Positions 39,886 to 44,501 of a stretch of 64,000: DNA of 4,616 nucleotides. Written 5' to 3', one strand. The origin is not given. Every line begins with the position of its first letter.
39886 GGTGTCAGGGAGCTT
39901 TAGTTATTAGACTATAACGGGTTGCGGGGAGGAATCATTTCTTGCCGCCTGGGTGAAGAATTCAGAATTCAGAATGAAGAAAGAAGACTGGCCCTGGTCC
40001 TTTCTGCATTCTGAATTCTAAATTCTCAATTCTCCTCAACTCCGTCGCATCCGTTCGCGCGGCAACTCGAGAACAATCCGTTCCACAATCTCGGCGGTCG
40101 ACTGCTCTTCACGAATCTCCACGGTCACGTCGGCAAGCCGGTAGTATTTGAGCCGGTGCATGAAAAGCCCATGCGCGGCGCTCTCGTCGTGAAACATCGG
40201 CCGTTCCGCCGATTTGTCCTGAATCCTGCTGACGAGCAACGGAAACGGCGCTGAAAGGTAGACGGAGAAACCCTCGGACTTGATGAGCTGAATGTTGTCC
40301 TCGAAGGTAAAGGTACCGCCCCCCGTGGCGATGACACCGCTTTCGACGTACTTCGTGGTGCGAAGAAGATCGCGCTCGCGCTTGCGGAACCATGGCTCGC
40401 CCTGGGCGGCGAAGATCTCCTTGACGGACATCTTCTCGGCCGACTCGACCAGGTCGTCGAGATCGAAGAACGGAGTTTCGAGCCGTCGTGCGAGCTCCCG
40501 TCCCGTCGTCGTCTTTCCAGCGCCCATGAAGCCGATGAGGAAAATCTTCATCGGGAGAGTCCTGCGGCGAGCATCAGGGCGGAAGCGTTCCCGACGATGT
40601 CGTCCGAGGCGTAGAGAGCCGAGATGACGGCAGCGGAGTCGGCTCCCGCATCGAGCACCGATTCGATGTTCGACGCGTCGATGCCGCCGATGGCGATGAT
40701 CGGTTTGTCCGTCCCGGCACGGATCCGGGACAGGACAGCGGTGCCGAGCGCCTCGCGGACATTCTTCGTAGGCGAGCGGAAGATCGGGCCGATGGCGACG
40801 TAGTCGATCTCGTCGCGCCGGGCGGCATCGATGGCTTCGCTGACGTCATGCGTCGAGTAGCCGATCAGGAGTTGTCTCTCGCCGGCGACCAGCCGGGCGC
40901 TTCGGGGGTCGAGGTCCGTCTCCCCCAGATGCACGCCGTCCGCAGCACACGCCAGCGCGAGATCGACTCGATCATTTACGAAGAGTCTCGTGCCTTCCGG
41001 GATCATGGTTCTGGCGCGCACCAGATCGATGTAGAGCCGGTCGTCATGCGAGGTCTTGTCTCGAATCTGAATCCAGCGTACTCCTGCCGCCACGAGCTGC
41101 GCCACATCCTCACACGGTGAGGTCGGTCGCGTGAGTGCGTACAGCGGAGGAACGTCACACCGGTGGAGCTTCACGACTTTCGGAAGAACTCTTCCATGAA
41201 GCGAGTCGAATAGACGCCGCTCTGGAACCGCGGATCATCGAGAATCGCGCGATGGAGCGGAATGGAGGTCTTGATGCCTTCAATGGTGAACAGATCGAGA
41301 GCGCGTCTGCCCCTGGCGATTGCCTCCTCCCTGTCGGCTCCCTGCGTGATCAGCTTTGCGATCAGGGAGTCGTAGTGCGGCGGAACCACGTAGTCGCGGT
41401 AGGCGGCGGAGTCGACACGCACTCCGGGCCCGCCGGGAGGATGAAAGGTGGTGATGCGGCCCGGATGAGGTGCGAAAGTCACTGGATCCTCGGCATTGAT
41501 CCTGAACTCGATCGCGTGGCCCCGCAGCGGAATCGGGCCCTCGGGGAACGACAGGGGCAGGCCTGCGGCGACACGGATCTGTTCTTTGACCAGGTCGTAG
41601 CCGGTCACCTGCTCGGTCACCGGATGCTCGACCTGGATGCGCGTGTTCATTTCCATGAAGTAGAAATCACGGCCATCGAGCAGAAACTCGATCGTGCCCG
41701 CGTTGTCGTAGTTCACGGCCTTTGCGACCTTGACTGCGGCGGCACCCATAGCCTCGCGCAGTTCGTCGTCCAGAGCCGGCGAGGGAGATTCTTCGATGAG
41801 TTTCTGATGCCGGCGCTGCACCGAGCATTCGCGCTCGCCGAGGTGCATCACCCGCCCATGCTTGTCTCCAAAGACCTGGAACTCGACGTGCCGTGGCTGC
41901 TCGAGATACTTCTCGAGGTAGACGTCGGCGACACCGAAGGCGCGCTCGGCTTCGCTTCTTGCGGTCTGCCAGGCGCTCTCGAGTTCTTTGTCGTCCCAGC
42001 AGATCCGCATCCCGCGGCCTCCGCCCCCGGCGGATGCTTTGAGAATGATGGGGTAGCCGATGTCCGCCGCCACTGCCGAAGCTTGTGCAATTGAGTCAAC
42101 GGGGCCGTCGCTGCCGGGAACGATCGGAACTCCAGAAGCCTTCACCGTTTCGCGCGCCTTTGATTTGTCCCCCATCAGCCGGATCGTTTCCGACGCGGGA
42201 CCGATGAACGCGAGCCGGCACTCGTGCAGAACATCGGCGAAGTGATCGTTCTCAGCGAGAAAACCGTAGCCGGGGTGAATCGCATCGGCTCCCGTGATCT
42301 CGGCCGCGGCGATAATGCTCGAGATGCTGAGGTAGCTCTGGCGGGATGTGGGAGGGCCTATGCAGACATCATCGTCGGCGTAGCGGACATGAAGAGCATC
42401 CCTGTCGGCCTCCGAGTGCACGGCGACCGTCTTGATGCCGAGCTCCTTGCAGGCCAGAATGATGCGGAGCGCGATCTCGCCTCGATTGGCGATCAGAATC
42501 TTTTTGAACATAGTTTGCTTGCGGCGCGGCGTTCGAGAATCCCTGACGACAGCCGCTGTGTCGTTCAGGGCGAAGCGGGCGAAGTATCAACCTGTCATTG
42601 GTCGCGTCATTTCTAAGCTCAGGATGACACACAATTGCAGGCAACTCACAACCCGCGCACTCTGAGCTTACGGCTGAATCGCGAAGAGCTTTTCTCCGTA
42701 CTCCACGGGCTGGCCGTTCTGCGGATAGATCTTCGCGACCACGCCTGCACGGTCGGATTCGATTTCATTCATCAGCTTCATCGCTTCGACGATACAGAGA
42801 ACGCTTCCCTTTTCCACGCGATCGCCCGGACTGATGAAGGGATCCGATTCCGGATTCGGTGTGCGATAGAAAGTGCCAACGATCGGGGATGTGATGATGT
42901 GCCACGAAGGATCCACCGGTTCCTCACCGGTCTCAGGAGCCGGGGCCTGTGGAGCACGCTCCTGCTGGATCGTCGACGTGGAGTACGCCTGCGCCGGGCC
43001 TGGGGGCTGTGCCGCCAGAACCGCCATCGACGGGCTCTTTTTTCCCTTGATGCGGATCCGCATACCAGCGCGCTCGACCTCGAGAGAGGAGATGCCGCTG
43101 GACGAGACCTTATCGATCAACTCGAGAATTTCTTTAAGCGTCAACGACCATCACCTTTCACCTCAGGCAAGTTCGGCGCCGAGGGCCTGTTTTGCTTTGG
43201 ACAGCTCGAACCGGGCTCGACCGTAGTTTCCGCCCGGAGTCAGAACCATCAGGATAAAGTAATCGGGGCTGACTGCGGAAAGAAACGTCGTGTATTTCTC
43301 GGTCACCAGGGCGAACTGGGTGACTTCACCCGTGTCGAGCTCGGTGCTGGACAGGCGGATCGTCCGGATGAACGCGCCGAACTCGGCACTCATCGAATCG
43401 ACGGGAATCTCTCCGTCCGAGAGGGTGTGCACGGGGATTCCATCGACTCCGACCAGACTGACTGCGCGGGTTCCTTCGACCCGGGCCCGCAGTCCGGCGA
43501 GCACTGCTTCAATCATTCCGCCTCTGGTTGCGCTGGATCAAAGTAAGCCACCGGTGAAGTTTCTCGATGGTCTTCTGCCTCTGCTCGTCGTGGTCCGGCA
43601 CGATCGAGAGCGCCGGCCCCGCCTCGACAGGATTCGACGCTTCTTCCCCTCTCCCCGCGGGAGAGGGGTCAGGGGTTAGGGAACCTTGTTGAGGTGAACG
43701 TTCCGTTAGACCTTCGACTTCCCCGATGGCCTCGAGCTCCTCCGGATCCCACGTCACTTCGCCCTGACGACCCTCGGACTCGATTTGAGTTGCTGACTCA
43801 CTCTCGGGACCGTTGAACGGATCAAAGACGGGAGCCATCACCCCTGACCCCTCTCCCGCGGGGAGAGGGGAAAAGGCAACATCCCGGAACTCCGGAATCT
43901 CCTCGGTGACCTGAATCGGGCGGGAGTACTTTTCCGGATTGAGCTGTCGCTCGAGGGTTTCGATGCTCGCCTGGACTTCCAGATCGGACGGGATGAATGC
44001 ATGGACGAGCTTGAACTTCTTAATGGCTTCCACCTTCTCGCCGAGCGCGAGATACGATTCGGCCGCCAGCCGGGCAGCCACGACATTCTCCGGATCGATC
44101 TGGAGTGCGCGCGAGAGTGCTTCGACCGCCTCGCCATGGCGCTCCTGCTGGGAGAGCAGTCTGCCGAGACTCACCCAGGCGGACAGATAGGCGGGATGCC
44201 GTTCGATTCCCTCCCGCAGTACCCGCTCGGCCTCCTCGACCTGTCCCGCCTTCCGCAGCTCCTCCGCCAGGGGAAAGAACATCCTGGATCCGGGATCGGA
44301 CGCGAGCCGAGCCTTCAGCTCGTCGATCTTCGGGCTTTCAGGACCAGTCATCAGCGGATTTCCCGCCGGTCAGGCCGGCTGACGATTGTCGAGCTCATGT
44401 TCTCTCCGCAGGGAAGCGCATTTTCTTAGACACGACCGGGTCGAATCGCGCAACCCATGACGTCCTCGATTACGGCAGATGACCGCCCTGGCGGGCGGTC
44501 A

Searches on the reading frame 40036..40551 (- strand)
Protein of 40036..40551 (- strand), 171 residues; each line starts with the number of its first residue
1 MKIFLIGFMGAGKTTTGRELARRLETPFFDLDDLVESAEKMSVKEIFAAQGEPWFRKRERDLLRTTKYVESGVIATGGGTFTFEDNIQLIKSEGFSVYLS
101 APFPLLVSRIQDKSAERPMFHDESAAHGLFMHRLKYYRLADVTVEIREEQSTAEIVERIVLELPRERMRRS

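Call 44: search_protein_families(library=pfam, proteins=[window:40036-40551:-], max_evalue=0.00001)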
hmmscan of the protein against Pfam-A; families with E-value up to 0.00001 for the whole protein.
window:40036-40551:- (171 aa): 2 families
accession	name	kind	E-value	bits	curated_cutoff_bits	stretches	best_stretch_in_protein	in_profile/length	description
PF01202.28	SKI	-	4.2e-40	137.9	22.1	1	9-162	1-157/159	Shikimate kinase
PF13238.12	AAA_18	-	1.1e-07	32.7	29.4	1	3-117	1-115/128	AAA domain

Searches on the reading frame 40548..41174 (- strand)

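Call 44: search_protein_families(library=pfam, proteins=[window:40548-41174:-], max_evalue=0.00001)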
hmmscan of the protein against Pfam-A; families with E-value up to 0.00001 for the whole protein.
window:40548-41174:- (208 aa): 1 family
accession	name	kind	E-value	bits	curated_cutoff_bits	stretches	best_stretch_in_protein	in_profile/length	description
PF02581.23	TMP-TENI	-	5.3e-47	159.9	27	1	20-187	14-180/180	Thiamine monophosphate synthase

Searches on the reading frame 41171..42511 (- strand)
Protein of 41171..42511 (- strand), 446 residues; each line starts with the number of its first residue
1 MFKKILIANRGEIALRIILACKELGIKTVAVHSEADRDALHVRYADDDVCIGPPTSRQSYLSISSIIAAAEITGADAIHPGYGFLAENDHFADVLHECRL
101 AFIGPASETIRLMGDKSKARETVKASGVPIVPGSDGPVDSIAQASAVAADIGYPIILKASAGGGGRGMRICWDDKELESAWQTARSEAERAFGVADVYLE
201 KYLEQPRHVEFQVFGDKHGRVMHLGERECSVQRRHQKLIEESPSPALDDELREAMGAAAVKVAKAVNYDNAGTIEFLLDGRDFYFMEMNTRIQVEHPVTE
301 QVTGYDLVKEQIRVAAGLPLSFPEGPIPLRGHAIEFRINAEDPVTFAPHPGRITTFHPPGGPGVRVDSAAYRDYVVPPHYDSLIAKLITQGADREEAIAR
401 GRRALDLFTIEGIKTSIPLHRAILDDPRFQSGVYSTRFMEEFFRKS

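Call 44: search_protein_families(library=pfam, proteins=[window:41171-42511:-], max_evalue=0.00001)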
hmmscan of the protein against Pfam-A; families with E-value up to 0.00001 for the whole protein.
window:41171-42511:- (446 aa): 5 families
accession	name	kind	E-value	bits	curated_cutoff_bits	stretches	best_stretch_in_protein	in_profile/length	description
PF02786.22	CPSase_L_D2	-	4.1e-80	268.7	19.8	1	115-321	1-209/211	Carbamoyl-phosphate synthase L chain, ATP binding domain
PF00289.28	Biotin_carb_N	-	2.6e-43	147.4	25.5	1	1-110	1-110/110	Biotin carboxylase, N-terminal domain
PF02785.25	Biotin_carb_C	-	2.2e-38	131.1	32.4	1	335-441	1-108/108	Biotin carboxylase C-terminal domain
PF07478.18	Dala_Dala_lig_C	-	2.8e-07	30.7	24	1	144-290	28-174/204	D-ala D-ala ligase C-terminus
PF02222.28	ATP-grasp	-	1e-06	29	27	1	138-291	16-162/179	ATP-grasp domain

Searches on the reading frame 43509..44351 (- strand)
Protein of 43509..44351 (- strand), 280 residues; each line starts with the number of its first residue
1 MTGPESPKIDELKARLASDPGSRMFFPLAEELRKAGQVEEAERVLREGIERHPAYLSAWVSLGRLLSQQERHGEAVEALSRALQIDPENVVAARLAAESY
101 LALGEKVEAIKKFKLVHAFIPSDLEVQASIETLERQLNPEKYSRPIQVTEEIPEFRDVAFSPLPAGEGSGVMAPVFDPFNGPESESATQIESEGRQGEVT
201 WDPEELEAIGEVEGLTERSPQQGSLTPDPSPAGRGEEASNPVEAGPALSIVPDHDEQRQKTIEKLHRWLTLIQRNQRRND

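Call 44: search_protein_families(library=pfam, proteins=[window:43509-44351:-], max_evalue=0.00001)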
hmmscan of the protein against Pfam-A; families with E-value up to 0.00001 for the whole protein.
window:43509-44351:- (280 aa): 13 families
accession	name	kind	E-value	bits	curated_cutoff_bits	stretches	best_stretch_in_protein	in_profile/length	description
PF07719.23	TPR_2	-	5.9e-12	45.2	27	0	58-89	3-34/34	Tetratricopeptide repeat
PF13428.12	TPR_14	-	6.7e-12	45.3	23.5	0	28-65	7-44/44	Tetratricopeptide repeat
PF14559.12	TPR_19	-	1.5e-11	44.8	25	1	68-111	3-46/68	Tetratricopeptide repeat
PF13432.12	TPR_16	-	8.4e-11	42.5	32.7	1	28-89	3-64/65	Tetratricopeptide repeat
PF00515.34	TPR_1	-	1.2e-09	38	27.8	1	58-89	3-34/34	Tetratricopeptide repeat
PF13181.12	TPR_8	-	2.9e-08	33.7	25.7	0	57-89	2-34/34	Tetratricopeptide repeat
PF23914.1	TPR_CcmH_CycH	-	1.1e-07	32.3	42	1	44-92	38-86/158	Cytochrome c-type biogenesis protein H TPR domain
PF13414.12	TPR_11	-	1.6e-06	28.2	26.8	0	63-103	1-41/42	TPR repeat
PF13431.12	TPR_17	-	2.5e-06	27.7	24.4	0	46-76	3-33/34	Tetratricopeptide repeat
PF13424.12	TPR_12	-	4.9e-06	27.1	30.1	0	46-87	35-76/77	Tetratricopeptide repeat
PF12895.13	ANAPC3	-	7.7e-06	26.5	27.2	0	59-111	26-77/82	Anaphase-promoting complex, cyclosome, subunit 3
PF14561.12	TPR_20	-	8.7e-06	26.4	25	0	6-54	5-54/90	Tetratricopeptide repeat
PF13176.12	TPR_7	-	8.9e-06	25.9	27.9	0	58-87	1-30/36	Tetratricopeptide repeat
